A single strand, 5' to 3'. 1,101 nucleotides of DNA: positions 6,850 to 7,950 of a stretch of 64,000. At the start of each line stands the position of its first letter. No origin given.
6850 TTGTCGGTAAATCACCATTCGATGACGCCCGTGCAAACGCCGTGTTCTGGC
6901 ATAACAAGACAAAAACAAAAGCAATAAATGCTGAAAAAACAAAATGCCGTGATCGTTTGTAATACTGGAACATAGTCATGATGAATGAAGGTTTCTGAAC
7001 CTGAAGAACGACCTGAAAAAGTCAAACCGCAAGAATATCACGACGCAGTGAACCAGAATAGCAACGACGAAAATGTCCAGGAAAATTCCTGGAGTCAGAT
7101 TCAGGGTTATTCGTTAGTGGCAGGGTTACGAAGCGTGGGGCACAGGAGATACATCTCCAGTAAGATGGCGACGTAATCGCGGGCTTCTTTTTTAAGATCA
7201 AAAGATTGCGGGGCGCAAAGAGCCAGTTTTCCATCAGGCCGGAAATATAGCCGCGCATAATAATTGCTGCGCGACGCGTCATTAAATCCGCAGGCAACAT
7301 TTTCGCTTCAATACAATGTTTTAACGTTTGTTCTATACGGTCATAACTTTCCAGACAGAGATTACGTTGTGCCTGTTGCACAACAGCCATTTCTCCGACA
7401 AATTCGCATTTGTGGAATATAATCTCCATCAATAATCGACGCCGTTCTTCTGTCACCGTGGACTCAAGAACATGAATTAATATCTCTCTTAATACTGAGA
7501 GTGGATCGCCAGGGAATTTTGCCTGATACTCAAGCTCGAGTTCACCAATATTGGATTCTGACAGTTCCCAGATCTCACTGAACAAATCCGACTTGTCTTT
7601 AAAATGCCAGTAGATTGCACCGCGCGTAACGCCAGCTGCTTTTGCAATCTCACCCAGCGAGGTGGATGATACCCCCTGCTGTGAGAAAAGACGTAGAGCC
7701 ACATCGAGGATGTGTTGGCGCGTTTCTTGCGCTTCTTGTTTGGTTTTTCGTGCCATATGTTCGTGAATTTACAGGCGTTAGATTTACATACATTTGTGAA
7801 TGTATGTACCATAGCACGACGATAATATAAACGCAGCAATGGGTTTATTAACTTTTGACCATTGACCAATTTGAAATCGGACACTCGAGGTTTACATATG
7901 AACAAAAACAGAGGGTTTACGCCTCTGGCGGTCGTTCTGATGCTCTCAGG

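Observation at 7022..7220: acrR carries a C-terminal frameshift (net +2 bp) that replaces the last ~33 residues of the AcrAB repressor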

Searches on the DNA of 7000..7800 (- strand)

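Call 3: search_dna_similar(query=window:7000-7800:-, collection=ecoli_genomes, mode=near, max_rows=40)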
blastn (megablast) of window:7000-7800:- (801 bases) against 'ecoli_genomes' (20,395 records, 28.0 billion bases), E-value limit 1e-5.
Records with a match: 5423; places in all: 5465; records where one place covers at least 80% of the query: 5380.
Genomes with a match: 5423 of 5426; with a place that covers at least 80% of the query: 5380. Places per genome that has any: lowest 1, median 1, highest 2. On chromosomes: 5463 places; on plasmids: 2.
Best place of each record, by identity: >=99% 3056; 95-99% 2367.
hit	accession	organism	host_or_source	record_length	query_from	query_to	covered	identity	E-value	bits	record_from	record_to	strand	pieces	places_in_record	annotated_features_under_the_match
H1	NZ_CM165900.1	Escherichia coli strain N17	Homo sapiens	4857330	1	801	100%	99.8%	0e+0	1511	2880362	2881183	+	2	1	acrR: multidrug efflux transporter transcriptional repressor AcrR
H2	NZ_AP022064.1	Escherichia coli strain WP4-W18-ESBL-08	-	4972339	1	801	100%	99.8%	0e+0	1486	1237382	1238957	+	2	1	IS1 family transposase | acrR: multidrug efflux transporter transcriptional repressor AcrR (x2)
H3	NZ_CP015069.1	Escherichia coli strain Ecol_743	Homo sapiens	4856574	1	801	100%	99.8%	0e+0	1484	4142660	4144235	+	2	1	IS1 family transposase | acrR: multidrug efflux transporter transcriptional repressor AcrR (x2)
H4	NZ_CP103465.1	Escherichia coli O25b:H4-ST131 strain 5392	Homo sapiens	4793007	1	801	100%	99.8%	0e+0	1482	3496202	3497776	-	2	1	IS1 family transposase | acrR: multidrug efflux transporter transcriptional repressor AcrR (x2)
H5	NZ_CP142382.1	Escherichia coli strain HS1496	Homo sapiens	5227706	1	801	100%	99.8%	0e+0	1484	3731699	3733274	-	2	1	IS1-like element IS1A family transposase | acrR: multidrug efflux transporter transcriptional repressor AcrR (x2)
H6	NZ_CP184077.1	Escherichia coli strain 1450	Homo sapiens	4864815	1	801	100%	99.8%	0e+0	1484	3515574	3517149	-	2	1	IS1-like element IS1B family transposase | acrR: multidrug efflux transporter transcriptional repressor AcrR (x2)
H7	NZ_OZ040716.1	Escherichia coli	-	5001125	1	801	100%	99.8%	0e+0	1484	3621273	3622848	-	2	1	IS1 family transposase | acrR: multidrug efflux transporter transcriptional repressor AcrR (x2)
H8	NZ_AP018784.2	Escherichia coli strain SK1144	-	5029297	1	801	100%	99.8%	0e+0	1467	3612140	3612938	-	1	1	acrR: multidrug efflux transporter transcriptional repressor AcrR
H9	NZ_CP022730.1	Escherichia coli strain SA186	Homo sapiens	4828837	1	801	100%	99.8%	0e+0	1467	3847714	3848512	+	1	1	acrR: multidrug efflux transporter transcriptional repressor AcrR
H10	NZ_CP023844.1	Escherichia coli strain 4/1-1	Homo sapiens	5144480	1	801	100%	99.8%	0e+0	1467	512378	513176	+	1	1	acrR: multidrug efflux transporter transcriptional repressor AcrR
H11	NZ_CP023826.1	Escherichia coli strain 4/4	Homo sapiens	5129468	1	801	100%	99.8%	0e+0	1467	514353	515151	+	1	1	acrR: multidrug efflux transporter transcriptional repressor AcrR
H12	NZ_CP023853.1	Escherichia coli strain 2/0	Homo sapiens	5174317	1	801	100%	99.8%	0e+0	1467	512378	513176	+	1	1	acrR: multidrug efflux transporter transcriptional repressor AcrR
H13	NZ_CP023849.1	Escherichia coli strain 4/0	Homo sapiens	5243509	1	801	100%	99.8%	0e+0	1467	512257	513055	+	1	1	acrR: multidrug efflux transporter transcriptional repressor AcrR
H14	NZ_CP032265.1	Escherichia coli strain AR_0089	missing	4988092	1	801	100%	99.8%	0e+0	1467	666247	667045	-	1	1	acrR: multidrug efflux transporter transcriptional repressor AcrR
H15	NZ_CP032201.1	Escherichia coli strain AR_0086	missing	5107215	1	801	100%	99.8%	0e+0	1467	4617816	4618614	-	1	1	acrR: multidrug efflux transporter transcriptional repressor AcrR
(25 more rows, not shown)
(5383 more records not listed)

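Call 5: search_dna_similar(query=window:7175-7250:-, collection=ecoli_genomes, mode=near, max_rows=15)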
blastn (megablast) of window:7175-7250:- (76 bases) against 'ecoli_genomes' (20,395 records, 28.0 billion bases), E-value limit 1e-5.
Records with a match: 5422; places in all: 5422; records where one place covers at least 80% of the query: 5417.
Genomes with a match: 5422 of 5426; with a place that covers at least 80% of the query: 5417. Places per genome that has any: lowest 1, median 1, highest 1. On chromosomes: 5420 places; on plasmids: 2.
Best place of each record, by identity: 95-99% 5419; 90-95% 1; 80-90% 2.
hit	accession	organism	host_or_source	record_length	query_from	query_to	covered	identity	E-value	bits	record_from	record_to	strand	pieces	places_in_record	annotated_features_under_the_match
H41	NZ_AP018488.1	Escherichia coli O157:H7 strain PV15-279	Homo sapiens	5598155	1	76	100%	97.4%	3e-27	128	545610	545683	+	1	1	acrR: multidrug efflux transporter transcriptional repressor AcrR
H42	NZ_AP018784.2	Escherichia coli strain SK1144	-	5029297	1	76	100%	97.4%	3e-27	128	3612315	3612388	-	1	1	acrR: multidrug efflux transporter transcriptional repressor AcrR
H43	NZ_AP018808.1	Escherichia coli strain E2865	Bos taurus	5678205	1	76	100%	97.4%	3e-27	128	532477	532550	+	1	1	acrR: multidrug efflux transporter transcriptional repressor AcrR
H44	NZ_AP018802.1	Escherichia coli strain E2863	Bos taurus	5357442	1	76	100%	97.4%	3e-27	128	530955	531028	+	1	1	acrR: multidrug efflux transporter transcriptional repressor AcrR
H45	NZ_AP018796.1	Escherichia coli strain E2855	Bos taurus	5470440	1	76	100%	97.4%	3e-27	128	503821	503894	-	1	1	acrR: multidrug efflux transporter transcriptional repressor AcrR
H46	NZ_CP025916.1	Escherichia coli strain 120899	Homo sapiens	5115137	1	76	100%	97.4%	3e-27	128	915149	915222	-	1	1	acrR: multidrug efflux transporter transcriptional repressor AcrR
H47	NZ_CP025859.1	Escherichia coli strain 504239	Homo sapiens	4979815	1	76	100%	97.4%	3e-27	128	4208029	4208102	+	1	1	acrR: multidrug efflux transporter transcriptional repressor AcrR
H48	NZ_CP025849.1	Escherichia coli strain 600468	Homo sapiens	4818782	1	76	100%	97.4%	3e-27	128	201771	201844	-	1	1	acrR: multidrug efflux transporter transcriptional repressor AcrR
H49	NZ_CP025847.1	Escherichia coli strain 602354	Homo sapiens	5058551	1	76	100%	97.4%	3e-27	128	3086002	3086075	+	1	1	acrR: multidrug efflux transporter transcriptional repressor AcrR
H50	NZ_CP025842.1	Escherichia coli strain 720632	Homo sapiens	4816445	1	76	100%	97.4%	3e-27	128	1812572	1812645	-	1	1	acrR: multidrug efflux transporter transcriptional repressor AcrR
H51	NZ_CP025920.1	Escherichia coli strain 103605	Homo sapiens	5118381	1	76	100%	97.4%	3e-27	128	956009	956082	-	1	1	acrR: multidrug efflux transporter transcriptional repressor AcrR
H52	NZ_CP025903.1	Escherichia coli strain 300709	Homo sapiens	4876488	1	76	100%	97.4%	3e-27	128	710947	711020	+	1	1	acrR: multidrug efflux transporter transcriptional repressor AcrR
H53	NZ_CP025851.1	Escherichia coli strain 510016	Homo sapiens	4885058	1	76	100%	97.4%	3e-27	128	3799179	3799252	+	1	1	acrR: multidrug efflux transporter transcriptional repressor AcrR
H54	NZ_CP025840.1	Escherichia coli strain 214-4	Homo sapiens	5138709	1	76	100%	97.4%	3e-27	128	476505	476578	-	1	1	acrR: multidrug efflux transporter transcriptional repressor AcrR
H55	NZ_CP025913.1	Escherichia coli strain 203740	Homo sapiens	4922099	1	76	100%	97.4%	3e-27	128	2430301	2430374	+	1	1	acrR: multidrug efflux transporter transcriptional repressor AcrR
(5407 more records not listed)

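Call 40: search_dna_similar(query=L005:1-5308:+, collection=ecoli_genomes, mode=near, max_rows=12)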
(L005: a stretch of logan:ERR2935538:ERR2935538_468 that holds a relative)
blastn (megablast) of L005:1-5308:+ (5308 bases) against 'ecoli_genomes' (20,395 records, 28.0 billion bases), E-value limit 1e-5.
Records with a match: 5427; places in all: 8976; records where one place covers at least 80% of the query: 5412.
Genomes with a match: 5425 of 5426; with a place that covers at least 80% of the query: 5412. Places per genome that has any: lowest 1, median 2, highest 3. On chromosomes: 8973 places; on plasmids: 3.
Best place of each record, by identity: >=99% 328; 95-99% 5096; 60-80% 3.
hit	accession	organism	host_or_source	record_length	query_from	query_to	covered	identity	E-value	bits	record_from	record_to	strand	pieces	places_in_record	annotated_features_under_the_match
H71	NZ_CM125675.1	Escherichia coli strain 2020N21-246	Homo sapiens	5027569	1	5308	100%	100.0%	0e+0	9809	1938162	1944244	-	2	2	mscK: mechanosensitive channel MscK | acrA: multidrug efflux RND transporter periplasmic adaptor subunit AcrA | IS1-like element IS1B family transposase | acrR: multidrug efflux transporter transcriptional repressor AcrR (x2) | acrB: efflux RND transporter permease AcrB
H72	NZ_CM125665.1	Escherichia coli strain 2020N21-246-1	not applicable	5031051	1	5308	100%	100.0%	0e+0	9809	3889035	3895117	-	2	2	mscK: mechanosensitive channel MscK | acrA: multidrug efflux RND transporter periplasmic adaptor subunit AcrA | IS1-like element IS1B family transposase | acrR: multidrug efflux transporter transcriptional repressor AcrR (x2) | acrB: efflux RND transporter permease AcrB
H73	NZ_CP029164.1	Escherichia coli strain 104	chicken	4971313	1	5308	100%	100.0%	0e+0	9790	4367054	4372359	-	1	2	mscK: mechanosensitive channel MscK | acrA: multidrug efflux RND transporter periplasmic adaptor subunit AcrA | acrR: multidrug efflux transporter transcriptional repressor AcrR | acrB: efflux RND transporter permease AcrB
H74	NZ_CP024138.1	Escherichia coli strain 14EC020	clinical patient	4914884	1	5308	100%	100.0%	0e+0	9790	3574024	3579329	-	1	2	mscK: mechanosensitive channel MscK | acrA: multidrug efflux RND transporter periplasmic adaptor subunit AcrA | acrR: multidrug efflux transporter transcriptional repressor AcrR | acrB: efflux RND transporter permease AcrB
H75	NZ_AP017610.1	Escherichia coli strain 20Ec-P-124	Sus scrofa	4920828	1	5308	100%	100.0%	0e+0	9790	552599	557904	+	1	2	mscK: mechanosensitive channel MscK | acrA: multidrug efflux RND transporter periplasmic adaptor subunit AcrA | acrR: multidrug efflux transporter transcriptional repressor AcrR | acrB: efflux RND transporter permease AcrB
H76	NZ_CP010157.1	Escherichia coli strain D10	dog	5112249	1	5308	100%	100.0%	0e+0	9790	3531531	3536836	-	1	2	mscK: mechanosensitive channel MscK | acrA: multidrug efflux RND transporter periplasmic adaptor subunit AcrA | acrR: multidrug efflux transporter transcriptional repressor AcrR | acrB: efflux RND transporter permease AcrB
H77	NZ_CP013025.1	Escherichia coli strain 2009C-3133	Homo sapiens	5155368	1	5308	100%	100.0%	0e+0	9790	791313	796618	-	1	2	mscK: mechanosensitive channel MscK | acrA: multidrug efflux RND transporter periplasmic adaptor subunit AcrA | acrR: multidrug efflux transporter transcriptional repressor AcrR | acrB: efflux RND transporter permease AcrB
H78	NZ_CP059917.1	Escherichia coli strain 64.1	Turkey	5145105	1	5308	100%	100.0%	0e+0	9790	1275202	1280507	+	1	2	mscK: mechanosensitive channel MscK | acrA: multidrug efflux RND transporter periplasmic adaptor subunit AcrA | acrR: multidrug efflux transporter transcriptional repressor AcrR | acrB: efflux RND transporter permease AcrB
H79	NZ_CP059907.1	Escherichia coli strain 181.1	Turkey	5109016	1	5308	100%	100.0%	0e+0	9790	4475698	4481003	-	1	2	mscK: mechanosensitive channel MscK | acrA: multidrug efflux RND transporter periplasmic adaptor subunit AcrA | acrR: multidrug efflux transporter transcriptional repressor AcrR | acrB: efflux RND transporter permease AcrB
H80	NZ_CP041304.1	Escherichia coli strain MSHS 133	Homo sapiens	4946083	1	5308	100%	100.0%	0e+0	9790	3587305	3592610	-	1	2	mscK: mechanosensitive channel MscK | acrA: multidrug efflux RND transporter periplasmic adaptor subunit AcrA | acrR: multidrug efflux transporter transcriptional repressor AcrR | acrB: efflux RND transporter permease AcrB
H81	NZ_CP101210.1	Escherichia coli strain EC21Z-147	Homo sapiens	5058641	1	5308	100%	100.0%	0e+0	9790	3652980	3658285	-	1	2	mscK: mechanosensitive channel MscK | acrA: multidrug efflux RND transporter periplasmic adaptor subunit AcrA | acrR: multidrug efflux transporter transcriptional repressor AcrR | acrB: efflux RND transporter permease AcrB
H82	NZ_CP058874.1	Escherichia coli strain STLEFF_47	Stanley WWTPs_47 WWTPs effluent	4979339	1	5308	100%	100.0%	0e+0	9790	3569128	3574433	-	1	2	mscK: mechanosensitive channel MscK | acrA: multidrug efflux RND transporter periplasmic adaptor subunit AcrA | acrR: multidrug efflux transporter transcriptional repressor AcrR | acrB: efflux RND transporter permease AcrB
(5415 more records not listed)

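Call 58: get_annotated_region(hit=H2, flank=200)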
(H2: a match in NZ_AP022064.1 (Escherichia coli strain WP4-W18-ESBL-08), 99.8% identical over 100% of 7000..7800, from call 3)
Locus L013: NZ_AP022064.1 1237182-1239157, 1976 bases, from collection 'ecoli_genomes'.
description: Escherichia coli strain WP4-W18-ESBL-08 chromosome, complete genome
organism: Escherichia coli strain WP4-W18-ESBL-08 (NCBI taxid 562)
replicon: chromosome; assembly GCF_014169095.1
host: -; source: -; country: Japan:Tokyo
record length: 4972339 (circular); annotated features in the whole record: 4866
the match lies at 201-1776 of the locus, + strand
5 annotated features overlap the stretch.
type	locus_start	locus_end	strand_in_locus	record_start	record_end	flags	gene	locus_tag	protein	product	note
CDS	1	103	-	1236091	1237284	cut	acrA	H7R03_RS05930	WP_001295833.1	multidrug efflux RND transporter periplasmic adaptor subunit AcrA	-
CDS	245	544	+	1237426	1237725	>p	acrR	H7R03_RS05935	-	multidrug efflux transporter transcriptional repressor AcrR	incomplete; partial in the middle of a contig; missing C-terminus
CDS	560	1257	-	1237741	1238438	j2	-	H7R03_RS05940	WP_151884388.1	IS1 family transposase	programmed frameshift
CDS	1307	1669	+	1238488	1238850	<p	acrR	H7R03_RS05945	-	multidrug efflux transporter transcriptional repressor AcrR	incomplete; partial in the middle of a contig; missing N-terminus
CDS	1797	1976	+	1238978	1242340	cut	mscK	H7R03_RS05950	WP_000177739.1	mechanosensitive channel MscK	-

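Call 59: get_annotated_region(hit=H1, flank=200)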
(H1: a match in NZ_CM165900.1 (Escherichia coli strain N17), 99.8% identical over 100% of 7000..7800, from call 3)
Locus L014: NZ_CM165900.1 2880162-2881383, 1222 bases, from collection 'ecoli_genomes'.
description: Escherichia coli strain N17 chromosome, whole genome shotgun sequence
organism: Escherichia coli strain N17 (NCBI taxid 562)
replicon: chromosome; assembly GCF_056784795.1
host: Homo sapiens; source: CSF; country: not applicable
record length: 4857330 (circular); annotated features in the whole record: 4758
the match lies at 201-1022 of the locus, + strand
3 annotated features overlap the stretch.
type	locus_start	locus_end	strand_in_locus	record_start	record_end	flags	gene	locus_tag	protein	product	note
CDS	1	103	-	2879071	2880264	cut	acrA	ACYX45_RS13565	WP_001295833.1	multidrug efflux RND transporter periplasmic adaptor subunit AcrA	-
CDS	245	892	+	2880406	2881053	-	acrR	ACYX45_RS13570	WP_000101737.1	multidrug efflux transporter transcriptional repressor AcrR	-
CDS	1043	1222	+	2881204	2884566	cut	mscK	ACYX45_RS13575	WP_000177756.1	mechanosensitive channel MscK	-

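Call 60: get_annotated_region(hit=H4, flank=200)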
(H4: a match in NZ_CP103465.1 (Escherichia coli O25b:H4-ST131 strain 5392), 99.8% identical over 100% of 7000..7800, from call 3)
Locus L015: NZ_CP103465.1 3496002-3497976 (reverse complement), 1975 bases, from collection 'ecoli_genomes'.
description: Escherichia coli O25b:H4-ST131 strain 5392 chromosome, complete genome
organism: Escherichia coli O25b:H4-ST131 strain 5392 (NCBI taxid 941322)
replicon: chromosome; assembly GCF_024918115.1
host: Homo sapiens; source: blood; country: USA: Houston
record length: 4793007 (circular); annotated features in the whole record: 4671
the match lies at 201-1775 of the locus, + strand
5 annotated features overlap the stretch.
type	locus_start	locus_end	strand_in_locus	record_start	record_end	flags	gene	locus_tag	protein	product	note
CDS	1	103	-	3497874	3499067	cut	acrA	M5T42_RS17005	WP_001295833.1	multidrug efflux RND transporter periplasmic adaptor subunit AcrA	-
CDS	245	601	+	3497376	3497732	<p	acrR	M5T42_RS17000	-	multidrug efflux transporter transcriptional repressor AcrR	incomplete; partial in the middle of a contig; missing C-terminus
CDS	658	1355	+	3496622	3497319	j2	-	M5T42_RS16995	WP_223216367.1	IS1 family transposase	programmed frameshift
CDS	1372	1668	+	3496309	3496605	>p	acrR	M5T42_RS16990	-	multidrug efflux transporter transcriptional repressor AcrR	incomplete; partial in the middle of a contig; missing N-terminus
CDS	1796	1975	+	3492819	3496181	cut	mscK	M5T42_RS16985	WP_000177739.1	mechanosensitive channel MscK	-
